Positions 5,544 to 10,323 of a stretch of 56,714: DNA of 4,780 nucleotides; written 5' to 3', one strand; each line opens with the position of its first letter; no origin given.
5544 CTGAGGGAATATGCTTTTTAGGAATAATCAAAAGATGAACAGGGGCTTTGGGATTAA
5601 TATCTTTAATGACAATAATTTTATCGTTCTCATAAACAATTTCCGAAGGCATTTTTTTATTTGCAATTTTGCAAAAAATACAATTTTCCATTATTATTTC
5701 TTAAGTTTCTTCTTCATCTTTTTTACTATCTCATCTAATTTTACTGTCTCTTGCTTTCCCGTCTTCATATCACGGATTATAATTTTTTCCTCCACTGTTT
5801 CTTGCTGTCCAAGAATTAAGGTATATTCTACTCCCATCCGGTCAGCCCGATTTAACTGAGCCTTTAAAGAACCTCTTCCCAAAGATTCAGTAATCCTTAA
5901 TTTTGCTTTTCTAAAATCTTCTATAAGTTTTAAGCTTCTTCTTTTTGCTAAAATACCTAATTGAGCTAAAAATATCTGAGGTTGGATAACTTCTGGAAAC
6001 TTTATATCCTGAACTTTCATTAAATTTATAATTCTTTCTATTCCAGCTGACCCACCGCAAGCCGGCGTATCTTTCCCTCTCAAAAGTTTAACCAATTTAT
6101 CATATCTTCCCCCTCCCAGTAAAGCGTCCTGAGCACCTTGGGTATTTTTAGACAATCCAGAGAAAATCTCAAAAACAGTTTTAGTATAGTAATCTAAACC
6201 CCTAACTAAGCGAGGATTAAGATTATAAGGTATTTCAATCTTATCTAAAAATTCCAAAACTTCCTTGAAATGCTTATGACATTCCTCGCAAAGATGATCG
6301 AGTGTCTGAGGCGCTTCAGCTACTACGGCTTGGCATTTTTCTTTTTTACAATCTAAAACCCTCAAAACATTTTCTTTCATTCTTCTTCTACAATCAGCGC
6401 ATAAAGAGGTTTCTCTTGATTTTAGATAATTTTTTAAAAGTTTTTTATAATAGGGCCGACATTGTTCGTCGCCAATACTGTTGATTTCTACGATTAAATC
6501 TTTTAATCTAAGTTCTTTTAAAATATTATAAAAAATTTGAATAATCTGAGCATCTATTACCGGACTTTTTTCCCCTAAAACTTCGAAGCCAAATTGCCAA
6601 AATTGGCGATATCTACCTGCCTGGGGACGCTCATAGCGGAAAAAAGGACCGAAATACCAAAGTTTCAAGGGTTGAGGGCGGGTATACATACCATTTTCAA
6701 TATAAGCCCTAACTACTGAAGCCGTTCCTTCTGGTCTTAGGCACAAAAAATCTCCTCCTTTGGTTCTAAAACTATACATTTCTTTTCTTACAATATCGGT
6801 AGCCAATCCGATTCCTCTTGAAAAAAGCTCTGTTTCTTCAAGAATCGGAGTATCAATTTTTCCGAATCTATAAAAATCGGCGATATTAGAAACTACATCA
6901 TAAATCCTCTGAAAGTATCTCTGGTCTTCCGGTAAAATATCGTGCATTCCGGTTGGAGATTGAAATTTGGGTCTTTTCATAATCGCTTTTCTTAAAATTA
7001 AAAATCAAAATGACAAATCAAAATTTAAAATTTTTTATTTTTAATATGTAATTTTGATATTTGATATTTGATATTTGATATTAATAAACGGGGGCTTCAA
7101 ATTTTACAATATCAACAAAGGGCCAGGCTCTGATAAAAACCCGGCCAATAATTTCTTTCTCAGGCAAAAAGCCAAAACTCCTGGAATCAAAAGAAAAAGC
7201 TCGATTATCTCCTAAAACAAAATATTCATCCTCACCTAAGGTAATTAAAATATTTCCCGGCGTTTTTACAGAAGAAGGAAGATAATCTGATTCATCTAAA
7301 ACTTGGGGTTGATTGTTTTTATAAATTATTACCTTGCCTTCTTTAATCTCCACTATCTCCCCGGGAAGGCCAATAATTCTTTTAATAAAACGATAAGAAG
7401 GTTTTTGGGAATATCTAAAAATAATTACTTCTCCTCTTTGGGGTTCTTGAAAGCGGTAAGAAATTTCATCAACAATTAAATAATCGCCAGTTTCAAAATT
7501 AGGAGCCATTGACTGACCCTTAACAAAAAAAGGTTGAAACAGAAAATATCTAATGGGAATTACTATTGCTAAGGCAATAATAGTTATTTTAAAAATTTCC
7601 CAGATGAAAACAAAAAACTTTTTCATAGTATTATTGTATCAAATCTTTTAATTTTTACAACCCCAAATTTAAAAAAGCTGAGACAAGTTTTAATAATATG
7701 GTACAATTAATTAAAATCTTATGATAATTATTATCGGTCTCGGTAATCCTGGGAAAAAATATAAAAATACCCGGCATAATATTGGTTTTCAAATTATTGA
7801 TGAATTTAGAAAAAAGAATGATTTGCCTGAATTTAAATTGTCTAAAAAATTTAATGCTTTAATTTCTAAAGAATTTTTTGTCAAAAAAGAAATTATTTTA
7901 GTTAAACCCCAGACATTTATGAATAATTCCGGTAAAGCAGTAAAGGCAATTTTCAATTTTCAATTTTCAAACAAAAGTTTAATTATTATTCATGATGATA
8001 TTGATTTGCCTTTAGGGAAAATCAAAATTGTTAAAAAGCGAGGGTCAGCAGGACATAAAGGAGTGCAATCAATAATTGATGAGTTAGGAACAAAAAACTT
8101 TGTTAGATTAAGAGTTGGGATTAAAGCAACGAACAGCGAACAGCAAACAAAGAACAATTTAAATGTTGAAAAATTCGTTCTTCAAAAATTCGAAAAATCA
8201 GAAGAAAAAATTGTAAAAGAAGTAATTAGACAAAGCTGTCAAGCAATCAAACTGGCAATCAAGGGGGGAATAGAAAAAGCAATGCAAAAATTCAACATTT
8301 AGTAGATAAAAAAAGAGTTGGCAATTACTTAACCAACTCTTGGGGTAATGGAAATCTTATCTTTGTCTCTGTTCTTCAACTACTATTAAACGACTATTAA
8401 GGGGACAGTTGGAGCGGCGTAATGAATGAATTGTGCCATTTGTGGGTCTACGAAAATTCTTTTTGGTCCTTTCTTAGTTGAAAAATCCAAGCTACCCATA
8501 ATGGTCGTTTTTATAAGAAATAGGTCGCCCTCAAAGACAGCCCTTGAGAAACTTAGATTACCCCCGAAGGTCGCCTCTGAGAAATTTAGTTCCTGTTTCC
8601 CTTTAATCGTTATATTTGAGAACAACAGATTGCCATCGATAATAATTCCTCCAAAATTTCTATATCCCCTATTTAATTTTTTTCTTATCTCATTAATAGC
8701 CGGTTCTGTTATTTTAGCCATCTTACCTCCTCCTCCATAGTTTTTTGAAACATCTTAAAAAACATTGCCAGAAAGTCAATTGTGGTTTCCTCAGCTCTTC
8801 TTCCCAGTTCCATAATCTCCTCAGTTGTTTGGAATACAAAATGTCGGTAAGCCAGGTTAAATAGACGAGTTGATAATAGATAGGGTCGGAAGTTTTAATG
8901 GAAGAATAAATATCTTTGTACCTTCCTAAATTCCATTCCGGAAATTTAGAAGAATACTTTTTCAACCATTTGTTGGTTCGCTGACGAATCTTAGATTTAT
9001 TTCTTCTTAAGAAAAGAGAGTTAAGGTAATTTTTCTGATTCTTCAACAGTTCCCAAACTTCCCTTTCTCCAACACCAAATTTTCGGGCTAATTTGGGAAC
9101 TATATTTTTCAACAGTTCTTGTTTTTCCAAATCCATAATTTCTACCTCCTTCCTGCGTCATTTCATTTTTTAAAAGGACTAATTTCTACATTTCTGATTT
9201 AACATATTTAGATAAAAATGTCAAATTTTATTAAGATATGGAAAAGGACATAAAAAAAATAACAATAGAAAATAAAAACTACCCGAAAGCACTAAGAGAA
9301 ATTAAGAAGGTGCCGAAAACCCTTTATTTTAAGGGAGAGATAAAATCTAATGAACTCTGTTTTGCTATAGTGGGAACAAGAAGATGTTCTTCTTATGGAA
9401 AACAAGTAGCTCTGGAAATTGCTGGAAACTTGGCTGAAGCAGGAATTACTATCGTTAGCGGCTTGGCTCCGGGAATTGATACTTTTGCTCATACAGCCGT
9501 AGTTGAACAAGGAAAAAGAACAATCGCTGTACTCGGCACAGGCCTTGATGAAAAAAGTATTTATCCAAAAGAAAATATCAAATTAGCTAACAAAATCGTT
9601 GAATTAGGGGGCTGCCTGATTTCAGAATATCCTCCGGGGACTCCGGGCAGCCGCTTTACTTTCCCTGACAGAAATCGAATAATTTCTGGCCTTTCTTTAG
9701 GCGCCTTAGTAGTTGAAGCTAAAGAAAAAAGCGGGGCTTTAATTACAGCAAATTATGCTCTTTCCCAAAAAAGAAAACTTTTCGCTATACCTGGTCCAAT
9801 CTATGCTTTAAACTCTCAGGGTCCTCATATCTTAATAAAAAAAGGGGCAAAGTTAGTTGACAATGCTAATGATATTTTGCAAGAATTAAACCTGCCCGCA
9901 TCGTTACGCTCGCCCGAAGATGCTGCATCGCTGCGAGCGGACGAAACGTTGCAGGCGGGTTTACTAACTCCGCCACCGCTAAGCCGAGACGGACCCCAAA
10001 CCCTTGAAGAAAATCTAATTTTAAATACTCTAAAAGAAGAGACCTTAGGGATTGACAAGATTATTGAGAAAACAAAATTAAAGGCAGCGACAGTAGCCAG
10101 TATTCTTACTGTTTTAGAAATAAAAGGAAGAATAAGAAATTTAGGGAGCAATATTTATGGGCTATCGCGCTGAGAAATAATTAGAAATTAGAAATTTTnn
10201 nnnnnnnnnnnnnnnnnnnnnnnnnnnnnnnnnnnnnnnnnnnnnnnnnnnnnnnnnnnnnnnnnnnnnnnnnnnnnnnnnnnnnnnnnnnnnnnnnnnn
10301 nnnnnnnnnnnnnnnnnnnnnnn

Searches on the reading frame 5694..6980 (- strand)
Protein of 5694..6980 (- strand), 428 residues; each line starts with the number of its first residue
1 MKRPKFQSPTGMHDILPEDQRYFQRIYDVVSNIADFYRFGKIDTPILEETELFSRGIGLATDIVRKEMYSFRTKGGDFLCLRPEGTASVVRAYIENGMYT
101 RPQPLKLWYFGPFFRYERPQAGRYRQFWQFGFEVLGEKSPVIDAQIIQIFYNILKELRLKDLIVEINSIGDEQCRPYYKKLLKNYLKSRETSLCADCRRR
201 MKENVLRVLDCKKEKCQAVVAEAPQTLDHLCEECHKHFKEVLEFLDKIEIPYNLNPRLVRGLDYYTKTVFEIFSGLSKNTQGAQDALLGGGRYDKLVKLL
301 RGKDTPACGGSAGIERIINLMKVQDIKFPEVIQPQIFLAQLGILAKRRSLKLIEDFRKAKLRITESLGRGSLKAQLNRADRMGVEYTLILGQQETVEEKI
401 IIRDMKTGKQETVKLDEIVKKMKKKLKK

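Call 12: search_protein_families(library=pfam, proteins=[window:5694-6980:-], max_evalue=0.001)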
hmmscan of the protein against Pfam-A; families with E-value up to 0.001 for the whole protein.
window:5694-6980:- (428 aa): 3 families
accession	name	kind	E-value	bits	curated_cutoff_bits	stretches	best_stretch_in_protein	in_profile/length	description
PF13393.11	tRNA-synt_His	-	4.8e-43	148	25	1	11-317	1-308/308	Histidyl-tRNA synthetase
PF00587.30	tRNA-synt_2b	-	1.9e-13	51.3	29.3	1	69-283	1-132/179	tRNA synthetase class II core domain (G, H, P, S and T)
PF03129.25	HGTP_anticodon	-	1.1e-12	48.3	21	1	347-425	16-94/94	Anticodon binding domain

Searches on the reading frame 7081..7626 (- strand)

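Call 12: search_protein_families(library=pfam, proteins=[window:7081-7626:-], max_evalue=0.001)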
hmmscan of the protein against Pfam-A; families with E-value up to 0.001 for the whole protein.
window:7081-7626:- (181 aa): 2 families
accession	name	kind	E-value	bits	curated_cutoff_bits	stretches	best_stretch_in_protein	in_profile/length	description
PF10502.14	Peptidase_S26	-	1.6e-44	152.3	22.9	1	9-168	2-168/168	Signal peptidase, peptidase S26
PF00717.28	Peptidase_S24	-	4.5e-06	26.8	23.3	1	34-86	39-84/116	Peptidase S24-like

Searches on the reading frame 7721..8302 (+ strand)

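Call 12: search_protein_families(library=pfam, proteins=[window:7721-8302:+], max_evalue=0.001)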
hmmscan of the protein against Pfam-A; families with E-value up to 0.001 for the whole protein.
window:7721-8302:+ (193 aa): 1 family
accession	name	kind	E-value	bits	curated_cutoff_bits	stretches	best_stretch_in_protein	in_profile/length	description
PF01195.25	Pept_tRNA_hydro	-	2.8e-61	207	27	1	3-192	1-183/183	Peptidyl-tRNA hydrolase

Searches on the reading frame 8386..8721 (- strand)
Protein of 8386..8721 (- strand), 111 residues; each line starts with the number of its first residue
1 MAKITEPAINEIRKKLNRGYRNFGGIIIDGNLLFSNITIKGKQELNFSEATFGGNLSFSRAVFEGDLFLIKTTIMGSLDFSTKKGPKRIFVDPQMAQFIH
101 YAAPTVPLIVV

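Call 12: search_protein_families(library=pfam, proteins=[window:8386-8721:-], max_evalue=0.001)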
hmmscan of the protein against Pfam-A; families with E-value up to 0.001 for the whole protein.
window:8386-8721:- (111 aa): 1 family
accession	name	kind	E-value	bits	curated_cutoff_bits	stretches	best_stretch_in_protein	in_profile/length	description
PF13576.12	Pentapeptide_3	-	2e-07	31.6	27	1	23-72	1-47/48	Pentapeptide repeats (9 copies)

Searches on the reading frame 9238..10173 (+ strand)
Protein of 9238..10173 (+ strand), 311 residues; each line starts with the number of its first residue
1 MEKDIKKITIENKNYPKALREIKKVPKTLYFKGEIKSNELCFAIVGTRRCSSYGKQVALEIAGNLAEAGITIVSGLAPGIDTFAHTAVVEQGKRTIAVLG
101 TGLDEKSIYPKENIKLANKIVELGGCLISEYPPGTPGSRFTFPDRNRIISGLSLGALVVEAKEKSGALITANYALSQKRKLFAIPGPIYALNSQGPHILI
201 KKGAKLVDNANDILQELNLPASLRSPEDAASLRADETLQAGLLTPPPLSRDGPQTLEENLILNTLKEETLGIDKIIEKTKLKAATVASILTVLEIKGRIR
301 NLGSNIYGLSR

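Call 13: search_protein_families(library=pfam, proteins=[window:9238-10173:+], max_evalue=0.001)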
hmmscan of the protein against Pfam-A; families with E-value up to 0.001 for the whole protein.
window:9238-10173:+ (311 aa): 2 families
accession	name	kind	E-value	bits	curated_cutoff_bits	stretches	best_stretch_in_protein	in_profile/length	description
PF02481.21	DNA_processg_A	-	4.9e-75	251.8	29.6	1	3-208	5-211/212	DNA recombination-mediator protein A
PF17782.7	DprA_WH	-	1.9e-10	41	22.9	1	253-302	9-58/61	DprA winged helix domain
